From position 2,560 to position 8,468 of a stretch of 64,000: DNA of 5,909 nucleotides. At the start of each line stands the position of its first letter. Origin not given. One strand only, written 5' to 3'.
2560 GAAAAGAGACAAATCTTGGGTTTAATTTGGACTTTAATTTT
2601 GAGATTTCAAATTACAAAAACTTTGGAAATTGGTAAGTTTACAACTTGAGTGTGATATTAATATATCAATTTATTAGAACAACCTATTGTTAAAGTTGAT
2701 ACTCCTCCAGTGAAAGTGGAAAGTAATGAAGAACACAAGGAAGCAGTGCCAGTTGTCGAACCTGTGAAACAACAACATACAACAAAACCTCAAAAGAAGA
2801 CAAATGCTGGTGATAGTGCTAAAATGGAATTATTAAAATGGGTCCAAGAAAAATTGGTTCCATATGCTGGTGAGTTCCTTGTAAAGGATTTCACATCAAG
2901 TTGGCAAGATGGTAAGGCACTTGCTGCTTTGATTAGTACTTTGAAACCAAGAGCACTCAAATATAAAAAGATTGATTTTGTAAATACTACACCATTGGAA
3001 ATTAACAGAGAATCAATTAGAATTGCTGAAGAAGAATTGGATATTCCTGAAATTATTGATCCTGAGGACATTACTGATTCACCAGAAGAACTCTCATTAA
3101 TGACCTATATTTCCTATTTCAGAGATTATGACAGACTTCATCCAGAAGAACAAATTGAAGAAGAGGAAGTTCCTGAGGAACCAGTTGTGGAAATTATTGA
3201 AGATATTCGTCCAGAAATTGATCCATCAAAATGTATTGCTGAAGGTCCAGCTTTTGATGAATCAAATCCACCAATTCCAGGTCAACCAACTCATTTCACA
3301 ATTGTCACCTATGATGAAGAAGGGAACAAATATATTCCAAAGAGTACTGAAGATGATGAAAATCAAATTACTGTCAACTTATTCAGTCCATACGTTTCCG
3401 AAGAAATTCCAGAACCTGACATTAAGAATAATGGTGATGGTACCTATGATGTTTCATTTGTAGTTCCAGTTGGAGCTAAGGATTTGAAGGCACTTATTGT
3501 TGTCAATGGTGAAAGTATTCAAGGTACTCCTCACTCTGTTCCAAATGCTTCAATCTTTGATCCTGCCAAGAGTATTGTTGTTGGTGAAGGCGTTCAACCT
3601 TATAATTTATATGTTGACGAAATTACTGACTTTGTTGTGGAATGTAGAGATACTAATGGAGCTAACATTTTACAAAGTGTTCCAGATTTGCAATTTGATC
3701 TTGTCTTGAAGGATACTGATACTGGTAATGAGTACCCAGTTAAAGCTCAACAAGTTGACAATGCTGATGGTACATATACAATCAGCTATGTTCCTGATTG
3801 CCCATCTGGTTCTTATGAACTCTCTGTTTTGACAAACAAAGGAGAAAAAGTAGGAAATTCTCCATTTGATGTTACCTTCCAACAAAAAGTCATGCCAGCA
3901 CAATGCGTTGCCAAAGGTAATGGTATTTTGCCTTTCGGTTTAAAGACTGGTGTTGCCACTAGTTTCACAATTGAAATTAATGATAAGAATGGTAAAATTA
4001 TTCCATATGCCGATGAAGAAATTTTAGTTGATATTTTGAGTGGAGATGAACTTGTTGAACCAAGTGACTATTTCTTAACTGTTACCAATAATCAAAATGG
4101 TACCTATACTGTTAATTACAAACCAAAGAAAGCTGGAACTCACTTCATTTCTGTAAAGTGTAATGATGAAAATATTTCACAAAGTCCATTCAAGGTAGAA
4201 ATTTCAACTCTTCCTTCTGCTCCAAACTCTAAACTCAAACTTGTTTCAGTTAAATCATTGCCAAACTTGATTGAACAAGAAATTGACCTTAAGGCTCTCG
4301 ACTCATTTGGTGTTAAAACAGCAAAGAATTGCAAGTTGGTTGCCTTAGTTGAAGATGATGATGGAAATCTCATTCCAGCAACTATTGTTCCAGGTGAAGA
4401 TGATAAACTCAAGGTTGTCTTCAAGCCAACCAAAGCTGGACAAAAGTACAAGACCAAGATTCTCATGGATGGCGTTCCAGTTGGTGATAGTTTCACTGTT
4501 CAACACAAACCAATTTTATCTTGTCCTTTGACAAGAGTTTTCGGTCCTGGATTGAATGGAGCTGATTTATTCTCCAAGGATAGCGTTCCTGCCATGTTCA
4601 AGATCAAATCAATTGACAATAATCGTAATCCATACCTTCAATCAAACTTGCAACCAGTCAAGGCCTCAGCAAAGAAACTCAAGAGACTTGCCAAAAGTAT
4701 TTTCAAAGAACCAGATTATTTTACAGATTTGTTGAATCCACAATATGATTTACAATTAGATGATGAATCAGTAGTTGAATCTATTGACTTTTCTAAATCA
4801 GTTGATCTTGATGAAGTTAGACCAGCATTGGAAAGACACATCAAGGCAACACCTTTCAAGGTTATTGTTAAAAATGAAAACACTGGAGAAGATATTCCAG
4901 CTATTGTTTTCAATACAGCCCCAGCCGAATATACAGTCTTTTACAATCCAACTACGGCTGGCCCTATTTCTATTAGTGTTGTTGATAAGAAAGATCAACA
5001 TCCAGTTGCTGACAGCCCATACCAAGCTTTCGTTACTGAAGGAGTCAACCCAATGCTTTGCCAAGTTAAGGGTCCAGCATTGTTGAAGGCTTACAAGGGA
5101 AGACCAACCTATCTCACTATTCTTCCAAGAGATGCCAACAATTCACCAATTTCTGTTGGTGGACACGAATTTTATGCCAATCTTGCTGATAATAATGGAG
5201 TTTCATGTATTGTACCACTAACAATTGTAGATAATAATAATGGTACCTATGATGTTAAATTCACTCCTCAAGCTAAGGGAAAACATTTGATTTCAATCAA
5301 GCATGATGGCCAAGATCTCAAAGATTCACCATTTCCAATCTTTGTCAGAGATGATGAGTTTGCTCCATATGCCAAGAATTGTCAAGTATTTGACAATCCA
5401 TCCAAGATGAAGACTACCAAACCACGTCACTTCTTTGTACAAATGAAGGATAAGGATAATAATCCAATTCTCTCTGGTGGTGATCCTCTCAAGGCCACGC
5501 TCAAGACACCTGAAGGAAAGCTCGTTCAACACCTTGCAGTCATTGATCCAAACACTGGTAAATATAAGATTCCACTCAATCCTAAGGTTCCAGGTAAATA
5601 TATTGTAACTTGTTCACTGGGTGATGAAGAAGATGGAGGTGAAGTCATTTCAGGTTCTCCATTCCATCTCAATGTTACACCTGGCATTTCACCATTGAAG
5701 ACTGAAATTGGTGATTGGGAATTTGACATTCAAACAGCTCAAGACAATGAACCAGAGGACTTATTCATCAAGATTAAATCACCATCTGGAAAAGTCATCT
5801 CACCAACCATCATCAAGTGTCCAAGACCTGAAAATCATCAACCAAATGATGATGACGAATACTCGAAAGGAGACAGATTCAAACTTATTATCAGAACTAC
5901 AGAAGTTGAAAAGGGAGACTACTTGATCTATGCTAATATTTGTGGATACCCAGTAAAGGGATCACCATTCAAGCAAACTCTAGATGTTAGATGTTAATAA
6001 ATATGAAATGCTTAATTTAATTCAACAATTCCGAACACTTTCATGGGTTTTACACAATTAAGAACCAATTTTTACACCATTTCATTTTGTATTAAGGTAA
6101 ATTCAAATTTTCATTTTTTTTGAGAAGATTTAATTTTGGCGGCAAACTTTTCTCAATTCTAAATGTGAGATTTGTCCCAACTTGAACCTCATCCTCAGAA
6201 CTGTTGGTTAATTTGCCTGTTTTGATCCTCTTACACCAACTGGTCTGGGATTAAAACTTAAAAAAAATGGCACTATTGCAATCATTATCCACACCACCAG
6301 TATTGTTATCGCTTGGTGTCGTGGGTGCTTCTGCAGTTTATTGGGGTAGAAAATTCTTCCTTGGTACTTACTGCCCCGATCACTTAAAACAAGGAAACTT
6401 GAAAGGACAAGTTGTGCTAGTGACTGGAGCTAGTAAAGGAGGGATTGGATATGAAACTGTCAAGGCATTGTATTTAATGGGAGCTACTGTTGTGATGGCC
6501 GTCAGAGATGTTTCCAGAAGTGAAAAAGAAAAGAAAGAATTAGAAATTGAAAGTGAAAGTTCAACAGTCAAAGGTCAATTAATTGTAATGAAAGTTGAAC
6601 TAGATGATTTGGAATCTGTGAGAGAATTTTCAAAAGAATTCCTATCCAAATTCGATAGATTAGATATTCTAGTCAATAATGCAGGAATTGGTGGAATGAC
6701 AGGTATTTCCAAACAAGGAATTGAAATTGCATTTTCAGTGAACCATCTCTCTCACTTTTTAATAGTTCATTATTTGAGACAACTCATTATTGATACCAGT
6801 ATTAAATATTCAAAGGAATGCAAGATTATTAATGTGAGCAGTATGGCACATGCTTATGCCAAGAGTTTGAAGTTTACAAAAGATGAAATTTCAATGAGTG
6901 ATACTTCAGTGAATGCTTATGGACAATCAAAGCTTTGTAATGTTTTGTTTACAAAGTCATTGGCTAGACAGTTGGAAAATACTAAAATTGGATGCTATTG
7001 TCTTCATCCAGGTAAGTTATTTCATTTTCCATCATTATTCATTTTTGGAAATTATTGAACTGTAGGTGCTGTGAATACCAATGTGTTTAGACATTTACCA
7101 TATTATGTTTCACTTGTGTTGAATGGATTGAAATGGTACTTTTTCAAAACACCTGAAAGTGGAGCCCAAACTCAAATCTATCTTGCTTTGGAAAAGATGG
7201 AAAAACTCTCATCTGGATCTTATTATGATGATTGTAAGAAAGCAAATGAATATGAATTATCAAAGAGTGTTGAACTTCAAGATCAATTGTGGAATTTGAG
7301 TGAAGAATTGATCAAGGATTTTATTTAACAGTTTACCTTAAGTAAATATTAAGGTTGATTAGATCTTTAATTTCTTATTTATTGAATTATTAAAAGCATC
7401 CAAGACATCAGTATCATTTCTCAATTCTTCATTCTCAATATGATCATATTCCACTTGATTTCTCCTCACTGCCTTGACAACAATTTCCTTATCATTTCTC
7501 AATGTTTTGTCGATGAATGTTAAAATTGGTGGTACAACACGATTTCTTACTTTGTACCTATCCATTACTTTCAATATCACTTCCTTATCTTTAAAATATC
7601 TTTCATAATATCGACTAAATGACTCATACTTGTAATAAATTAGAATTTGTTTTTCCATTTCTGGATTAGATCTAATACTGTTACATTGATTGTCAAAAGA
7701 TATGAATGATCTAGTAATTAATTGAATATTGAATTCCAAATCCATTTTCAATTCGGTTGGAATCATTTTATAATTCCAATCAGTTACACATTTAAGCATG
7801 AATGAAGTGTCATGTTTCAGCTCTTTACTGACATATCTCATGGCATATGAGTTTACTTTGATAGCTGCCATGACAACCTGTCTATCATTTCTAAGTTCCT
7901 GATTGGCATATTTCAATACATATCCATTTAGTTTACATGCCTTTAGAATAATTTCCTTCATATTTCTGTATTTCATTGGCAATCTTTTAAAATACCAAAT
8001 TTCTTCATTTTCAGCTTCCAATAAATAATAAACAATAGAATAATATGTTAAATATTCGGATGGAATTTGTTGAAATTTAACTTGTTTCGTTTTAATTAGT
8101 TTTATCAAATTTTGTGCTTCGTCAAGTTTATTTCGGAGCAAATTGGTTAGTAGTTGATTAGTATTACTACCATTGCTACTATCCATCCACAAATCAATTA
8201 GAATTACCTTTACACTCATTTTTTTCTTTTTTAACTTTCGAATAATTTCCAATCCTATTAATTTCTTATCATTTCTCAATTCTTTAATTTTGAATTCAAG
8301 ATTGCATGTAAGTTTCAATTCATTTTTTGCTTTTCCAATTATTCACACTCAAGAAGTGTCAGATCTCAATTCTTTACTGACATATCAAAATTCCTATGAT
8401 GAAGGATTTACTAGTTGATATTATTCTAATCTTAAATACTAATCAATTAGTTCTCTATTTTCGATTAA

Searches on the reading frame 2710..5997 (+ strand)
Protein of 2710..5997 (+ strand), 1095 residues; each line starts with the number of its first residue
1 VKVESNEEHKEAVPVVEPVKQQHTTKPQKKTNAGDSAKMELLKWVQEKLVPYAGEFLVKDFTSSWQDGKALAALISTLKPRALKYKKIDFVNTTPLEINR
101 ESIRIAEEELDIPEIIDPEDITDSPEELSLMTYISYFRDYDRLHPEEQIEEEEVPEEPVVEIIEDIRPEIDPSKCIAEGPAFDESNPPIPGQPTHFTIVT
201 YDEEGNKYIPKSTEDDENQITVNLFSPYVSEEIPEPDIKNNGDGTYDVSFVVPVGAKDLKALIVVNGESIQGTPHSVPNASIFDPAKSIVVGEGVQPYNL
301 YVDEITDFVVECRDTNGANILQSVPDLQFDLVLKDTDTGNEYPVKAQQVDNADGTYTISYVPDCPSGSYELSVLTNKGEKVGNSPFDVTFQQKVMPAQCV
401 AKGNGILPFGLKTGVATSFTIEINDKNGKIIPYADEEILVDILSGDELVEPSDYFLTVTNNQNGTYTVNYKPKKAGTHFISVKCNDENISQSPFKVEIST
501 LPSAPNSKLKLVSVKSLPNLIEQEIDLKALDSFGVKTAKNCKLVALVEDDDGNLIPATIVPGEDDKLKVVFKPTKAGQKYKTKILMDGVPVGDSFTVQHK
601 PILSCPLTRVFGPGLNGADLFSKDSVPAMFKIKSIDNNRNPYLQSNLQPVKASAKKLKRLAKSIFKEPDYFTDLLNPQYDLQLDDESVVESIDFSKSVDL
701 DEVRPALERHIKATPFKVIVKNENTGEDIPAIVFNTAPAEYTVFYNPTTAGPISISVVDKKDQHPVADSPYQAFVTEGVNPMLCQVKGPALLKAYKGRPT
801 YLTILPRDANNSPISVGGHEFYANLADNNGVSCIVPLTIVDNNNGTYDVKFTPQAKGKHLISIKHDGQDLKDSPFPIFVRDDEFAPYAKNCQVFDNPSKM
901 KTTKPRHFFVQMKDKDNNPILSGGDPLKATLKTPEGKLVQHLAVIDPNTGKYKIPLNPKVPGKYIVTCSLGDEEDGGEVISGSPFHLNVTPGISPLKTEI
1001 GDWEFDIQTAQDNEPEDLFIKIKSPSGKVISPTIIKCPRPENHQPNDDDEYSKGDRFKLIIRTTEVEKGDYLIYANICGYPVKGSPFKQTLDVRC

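Call 54: search_protein_families(library=pfam, proteins=[window:2710-5997:+], max_evalue=0.001)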
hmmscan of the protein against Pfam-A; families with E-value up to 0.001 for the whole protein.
window:2710-5997:+ (1095 aa): 8 families
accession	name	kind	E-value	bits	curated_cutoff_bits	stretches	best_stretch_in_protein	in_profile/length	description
PF00630.25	Filamin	-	8.7e-90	296.2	26.9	6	396-495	4-93/93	Filamin/ABP280 repeat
PF00307.36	CH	-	5.6e-18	65.6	26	1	36-139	2-105/109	Calponin homology (CH) domain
PF09134.16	Invasin_D3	-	2e-17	63.9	33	0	801-872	23-89/98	Invasin, domain 3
PF23616.1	Ig_GEX2_N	-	8.5e-15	55.2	27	1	797-876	17-102/105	GEX2 N-terminal Ig-like domain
PF02369.22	Big_1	-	6.5e-06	26.6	34.9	0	418-489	20-85/93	Bacterial Ig-like domain (group 1)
PF01835.25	MG2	-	0.00048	20.9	32.8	0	907-954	18-63/96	MG2 domain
PF16586.11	DUF5060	-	0.0009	19.9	27.2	0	844-859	48-63/70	Domain of unknown function (DUF5060)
PF17936.7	Big_6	-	0.0009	19.9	27.6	0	456-492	38-74/83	Bacterial Ig domain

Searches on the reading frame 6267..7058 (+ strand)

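Call 54: search_protein_families(library=pfam, proteins=[window:6267-7058:+], max_evalue=0.001)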
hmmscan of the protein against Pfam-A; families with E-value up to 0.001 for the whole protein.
window:6267-7058:+ (263 aa): 2 families
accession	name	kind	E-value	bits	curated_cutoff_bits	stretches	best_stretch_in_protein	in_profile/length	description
PF00106.31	adh_short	-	2.1e-26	93.1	26.6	1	48-249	1-180/195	short chain dehydrogenase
PF13561.12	adh_short_C2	-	4.6e-17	62.8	27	1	55-249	2-174/236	Enoyl-(Acyl carrier protein) reductase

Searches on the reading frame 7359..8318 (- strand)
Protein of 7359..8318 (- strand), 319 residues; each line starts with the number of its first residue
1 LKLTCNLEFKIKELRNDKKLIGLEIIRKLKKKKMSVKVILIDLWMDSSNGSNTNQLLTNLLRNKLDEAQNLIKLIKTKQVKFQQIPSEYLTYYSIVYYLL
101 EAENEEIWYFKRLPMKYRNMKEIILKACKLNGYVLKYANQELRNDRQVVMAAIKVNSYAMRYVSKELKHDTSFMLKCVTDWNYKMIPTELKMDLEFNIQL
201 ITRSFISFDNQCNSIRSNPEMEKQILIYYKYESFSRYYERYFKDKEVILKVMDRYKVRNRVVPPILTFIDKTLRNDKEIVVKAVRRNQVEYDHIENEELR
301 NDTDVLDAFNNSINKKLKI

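Call 54: search_protein_families(library=pfam, proteins=[window:7359-8318:-], max_evalue=0.001)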
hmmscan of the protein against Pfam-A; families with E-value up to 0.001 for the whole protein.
window:7359-8318:- (319 aa): 1 family
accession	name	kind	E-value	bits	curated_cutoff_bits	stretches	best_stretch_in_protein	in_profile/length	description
PF13475.11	DUF4116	-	6.9e-30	102.8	24.9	2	121-168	2-49/49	Domain of unknown function (DUF4116)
